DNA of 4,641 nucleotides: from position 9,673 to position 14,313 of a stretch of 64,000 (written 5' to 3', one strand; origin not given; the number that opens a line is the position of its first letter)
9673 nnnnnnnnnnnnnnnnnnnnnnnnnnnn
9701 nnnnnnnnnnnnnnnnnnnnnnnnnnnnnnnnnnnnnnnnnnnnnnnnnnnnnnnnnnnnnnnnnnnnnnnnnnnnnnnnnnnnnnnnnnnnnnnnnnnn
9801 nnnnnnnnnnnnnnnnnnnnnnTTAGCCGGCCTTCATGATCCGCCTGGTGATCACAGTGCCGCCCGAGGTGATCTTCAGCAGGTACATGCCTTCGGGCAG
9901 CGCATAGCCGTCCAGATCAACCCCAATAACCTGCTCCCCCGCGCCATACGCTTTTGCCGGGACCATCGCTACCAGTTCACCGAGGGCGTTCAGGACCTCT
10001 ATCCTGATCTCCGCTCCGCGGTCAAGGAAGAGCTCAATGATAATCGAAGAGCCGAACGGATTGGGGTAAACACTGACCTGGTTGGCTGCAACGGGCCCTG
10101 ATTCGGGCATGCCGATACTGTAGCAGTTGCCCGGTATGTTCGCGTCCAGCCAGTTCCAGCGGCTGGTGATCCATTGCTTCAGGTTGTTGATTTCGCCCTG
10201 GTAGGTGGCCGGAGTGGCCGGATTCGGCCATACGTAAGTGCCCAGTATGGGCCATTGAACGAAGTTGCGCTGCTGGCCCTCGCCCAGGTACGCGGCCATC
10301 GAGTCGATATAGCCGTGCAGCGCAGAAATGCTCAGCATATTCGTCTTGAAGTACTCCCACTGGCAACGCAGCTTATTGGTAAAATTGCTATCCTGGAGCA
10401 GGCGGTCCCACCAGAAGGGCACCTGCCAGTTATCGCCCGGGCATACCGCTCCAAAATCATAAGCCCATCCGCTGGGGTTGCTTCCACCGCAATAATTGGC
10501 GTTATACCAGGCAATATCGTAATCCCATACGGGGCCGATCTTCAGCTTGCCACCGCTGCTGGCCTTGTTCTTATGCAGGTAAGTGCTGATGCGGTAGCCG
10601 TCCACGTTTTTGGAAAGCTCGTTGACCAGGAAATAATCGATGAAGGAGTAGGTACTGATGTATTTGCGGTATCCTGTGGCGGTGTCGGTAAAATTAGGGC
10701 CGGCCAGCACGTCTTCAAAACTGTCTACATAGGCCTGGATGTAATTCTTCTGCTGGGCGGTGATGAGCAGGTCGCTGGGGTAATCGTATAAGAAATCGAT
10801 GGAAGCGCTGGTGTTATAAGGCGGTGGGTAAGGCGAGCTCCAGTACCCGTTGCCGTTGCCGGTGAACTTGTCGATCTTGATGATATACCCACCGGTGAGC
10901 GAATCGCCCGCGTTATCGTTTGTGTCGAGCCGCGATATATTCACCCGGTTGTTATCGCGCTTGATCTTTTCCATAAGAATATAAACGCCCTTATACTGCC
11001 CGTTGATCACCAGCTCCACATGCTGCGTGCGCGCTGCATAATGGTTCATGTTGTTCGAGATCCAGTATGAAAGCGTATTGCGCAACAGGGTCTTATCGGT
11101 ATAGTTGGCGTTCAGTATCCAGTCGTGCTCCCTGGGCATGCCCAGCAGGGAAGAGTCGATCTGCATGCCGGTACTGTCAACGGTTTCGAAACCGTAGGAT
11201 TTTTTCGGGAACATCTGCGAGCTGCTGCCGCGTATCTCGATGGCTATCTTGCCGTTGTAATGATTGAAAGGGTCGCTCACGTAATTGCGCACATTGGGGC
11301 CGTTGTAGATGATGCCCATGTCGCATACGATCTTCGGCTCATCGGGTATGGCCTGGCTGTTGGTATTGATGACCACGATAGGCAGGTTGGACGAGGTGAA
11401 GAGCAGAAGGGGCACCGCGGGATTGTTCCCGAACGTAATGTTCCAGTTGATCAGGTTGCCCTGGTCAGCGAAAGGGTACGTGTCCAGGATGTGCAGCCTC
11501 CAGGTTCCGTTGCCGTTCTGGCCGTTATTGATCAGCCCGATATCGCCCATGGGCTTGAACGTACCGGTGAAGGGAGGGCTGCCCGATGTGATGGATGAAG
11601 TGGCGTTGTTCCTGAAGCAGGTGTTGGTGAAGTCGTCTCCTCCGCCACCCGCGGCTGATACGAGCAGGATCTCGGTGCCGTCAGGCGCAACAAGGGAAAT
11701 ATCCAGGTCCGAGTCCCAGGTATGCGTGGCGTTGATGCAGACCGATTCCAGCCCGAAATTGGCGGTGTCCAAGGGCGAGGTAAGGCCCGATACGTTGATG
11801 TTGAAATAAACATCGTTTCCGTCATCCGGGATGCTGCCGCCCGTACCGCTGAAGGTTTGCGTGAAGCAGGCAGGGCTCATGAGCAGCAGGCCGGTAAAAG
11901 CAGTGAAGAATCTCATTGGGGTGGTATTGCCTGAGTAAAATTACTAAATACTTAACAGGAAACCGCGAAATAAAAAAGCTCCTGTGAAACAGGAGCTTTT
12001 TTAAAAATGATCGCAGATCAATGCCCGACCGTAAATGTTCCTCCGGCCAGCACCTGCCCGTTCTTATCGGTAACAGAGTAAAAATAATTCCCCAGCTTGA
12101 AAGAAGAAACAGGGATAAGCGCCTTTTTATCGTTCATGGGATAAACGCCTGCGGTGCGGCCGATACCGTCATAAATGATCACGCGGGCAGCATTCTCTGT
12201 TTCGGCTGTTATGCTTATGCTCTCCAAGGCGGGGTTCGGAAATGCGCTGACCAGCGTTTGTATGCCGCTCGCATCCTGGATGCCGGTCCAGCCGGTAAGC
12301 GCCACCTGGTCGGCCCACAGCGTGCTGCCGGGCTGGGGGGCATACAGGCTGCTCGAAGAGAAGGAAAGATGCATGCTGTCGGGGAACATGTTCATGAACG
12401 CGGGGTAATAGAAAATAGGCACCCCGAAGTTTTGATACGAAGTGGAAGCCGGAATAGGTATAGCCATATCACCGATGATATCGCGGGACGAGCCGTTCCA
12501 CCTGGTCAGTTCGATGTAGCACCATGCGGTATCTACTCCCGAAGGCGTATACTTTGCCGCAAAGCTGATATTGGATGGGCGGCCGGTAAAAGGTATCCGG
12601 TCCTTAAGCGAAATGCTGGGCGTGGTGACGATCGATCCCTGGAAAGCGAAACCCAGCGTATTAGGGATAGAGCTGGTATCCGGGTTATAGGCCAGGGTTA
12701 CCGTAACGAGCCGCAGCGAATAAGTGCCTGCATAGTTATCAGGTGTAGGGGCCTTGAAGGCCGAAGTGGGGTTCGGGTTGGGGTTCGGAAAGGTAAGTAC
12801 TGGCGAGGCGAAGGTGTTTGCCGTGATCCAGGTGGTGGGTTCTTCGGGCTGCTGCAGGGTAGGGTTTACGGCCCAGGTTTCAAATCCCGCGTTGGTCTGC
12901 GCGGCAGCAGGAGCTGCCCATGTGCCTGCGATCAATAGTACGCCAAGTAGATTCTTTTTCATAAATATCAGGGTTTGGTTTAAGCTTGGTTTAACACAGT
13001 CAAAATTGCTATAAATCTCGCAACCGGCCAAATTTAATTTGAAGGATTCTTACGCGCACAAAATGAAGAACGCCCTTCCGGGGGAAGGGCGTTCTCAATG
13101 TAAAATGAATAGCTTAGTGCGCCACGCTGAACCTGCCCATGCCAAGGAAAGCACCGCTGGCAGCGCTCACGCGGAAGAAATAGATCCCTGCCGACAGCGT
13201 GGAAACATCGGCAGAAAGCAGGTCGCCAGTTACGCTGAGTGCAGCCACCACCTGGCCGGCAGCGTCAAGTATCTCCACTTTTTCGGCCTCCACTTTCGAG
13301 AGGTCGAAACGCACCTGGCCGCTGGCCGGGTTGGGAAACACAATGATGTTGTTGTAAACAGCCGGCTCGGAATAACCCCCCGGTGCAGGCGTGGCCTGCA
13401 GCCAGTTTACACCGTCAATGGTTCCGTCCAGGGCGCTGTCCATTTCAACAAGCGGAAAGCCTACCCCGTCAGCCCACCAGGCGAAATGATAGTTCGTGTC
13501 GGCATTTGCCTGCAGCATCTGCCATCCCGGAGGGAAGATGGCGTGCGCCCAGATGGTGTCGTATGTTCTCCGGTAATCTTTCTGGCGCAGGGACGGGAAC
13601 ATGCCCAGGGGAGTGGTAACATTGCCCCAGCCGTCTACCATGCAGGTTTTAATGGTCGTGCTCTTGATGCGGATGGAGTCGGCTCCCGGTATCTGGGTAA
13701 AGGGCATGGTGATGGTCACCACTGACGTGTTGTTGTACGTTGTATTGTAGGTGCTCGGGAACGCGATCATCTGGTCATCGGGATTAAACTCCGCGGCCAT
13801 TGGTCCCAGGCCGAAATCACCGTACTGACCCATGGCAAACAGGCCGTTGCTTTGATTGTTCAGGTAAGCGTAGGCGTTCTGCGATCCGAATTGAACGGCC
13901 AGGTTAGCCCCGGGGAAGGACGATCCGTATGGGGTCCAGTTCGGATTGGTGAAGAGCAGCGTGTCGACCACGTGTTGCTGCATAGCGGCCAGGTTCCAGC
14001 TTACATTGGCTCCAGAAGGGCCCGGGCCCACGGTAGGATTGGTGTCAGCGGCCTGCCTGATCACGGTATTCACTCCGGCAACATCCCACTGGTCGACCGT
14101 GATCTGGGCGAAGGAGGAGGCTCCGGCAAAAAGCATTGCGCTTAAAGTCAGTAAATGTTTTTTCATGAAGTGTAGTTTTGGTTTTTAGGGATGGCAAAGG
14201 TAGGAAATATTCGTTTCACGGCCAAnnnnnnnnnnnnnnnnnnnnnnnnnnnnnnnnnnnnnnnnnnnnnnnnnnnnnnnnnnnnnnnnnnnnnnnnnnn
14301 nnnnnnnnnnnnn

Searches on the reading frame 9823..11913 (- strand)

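Call 54: search_protein_families(library=pfam, proteins=[window:9823-11913:-], max_evalue=0.00001)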
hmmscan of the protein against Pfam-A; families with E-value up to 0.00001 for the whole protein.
window:9823-11913:- (696 aa): 3 families
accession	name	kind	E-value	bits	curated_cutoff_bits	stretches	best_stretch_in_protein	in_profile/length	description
PF08757.17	CotH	-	3.3e-61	208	23.8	1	225-589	1-322/322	CotH kinase protein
PF01483.27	P_proprotein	-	7e-10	39.3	21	1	58-161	6-86/86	Proprotein convertase P-domain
PF18962.6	Por_Secre_tail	-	1.1e-08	35.7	27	1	615-692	1-73/75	Secretion system C-terminal sorting domain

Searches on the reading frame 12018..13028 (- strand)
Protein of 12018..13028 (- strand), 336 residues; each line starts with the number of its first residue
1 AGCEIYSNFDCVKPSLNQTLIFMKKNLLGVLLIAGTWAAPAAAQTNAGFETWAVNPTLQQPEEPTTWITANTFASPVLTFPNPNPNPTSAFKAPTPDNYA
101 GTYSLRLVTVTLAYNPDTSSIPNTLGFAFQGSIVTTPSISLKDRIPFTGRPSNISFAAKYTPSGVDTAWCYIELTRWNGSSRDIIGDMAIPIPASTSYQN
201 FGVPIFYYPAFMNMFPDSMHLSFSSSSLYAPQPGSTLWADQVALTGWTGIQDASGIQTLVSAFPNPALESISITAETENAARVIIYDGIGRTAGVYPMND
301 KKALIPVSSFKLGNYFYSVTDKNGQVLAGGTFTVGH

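Call 54: search_protein_families(library=pfam, proteins=[window:12018-13028:-], max_evalue=0.00001)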
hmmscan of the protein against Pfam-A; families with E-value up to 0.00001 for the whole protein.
window:12018-13028:- (336 aa): 1 family
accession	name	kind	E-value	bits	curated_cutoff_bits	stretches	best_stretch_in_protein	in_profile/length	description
PF18962.6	Por_Secre_tail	-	7.1e-06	26.7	27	1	263-326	2-69/75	Secretion system C-terminal sorting domain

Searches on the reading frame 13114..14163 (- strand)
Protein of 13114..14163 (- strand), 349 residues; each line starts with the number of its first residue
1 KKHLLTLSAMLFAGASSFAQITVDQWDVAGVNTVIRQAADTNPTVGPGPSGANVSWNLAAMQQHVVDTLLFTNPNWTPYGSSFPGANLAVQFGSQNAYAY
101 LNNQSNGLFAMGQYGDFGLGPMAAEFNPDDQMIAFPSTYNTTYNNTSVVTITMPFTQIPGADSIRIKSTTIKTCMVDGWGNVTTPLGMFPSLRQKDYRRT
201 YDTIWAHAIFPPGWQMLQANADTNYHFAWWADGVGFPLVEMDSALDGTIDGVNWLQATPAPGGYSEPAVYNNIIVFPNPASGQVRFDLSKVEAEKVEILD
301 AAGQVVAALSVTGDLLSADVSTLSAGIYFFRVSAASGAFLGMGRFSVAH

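Call 54: search_protein_families(library=pfam, proteins=[window:13114-14163:-], max_evalue=0.00001)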
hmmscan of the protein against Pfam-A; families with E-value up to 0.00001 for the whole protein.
window:13114-14163:- (349 aa): 1 family
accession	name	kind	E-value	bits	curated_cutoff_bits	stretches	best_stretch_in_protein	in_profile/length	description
PF18962.6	Por_Secre_tail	-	3.7e-10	40.4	27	1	275-336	1-66/75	Secretion system C-terminal sorting domain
